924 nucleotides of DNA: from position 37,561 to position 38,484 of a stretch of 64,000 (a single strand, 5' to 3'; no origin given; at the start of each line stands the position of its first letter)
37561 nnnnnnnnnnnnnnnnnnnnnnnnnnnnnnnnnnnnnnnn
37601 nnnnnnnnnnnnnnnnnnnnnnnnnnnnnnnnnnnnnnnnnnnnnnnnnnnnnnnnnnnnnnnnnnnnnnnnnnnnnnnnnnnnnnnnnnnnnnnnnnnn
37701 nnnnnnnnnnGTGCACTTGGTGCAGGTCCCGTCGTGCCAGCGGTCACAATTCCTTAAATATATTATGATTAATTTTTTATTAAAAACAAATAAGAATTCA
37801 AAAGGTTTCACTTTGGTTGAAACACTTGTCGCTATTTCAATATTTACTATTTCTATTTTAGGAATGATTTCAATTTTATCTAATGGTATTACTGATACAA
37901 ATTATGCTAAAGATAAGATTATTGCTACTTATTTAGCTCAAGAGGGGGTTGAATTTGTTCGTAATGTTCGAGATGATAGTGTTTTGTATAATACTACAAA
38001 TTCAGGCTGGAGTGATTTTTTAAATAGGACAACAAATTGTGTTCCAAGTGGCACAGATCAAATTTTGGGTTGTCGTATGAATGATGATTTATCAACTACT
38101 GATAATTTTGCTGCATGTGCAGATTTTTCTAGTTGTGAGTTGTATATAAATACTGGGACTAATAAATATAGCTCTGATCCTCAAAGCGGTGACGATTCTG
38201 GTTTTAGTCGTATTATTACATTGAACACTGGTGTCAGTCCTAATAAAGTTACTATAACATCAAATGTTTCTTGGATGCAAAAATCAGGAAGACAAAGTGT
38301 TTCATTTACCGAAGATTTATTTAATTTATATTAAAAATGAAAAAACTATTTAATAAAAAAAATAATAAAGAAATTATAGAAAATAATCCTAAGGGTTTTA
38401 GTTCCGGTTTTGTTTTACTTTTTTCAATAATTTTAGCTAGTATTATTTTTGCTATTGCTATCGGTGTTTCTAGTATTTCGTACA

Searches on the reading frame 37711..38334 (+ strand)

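Call 51: search_protein_families(library=pfam, proteins=[window:37711-38334:+], max_evalue=0.001)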
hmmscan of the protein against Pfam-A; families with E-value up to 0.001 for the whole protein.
window:37711-38334:+ (207 aa): 1 family
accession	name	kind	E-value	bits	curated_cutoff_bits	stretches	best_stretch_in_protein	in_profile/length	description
PF07963.17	N_methyl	-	6.6e-08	32.2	21.2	1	28-52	2-26/27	Prokaryotic N-terminal methylation motif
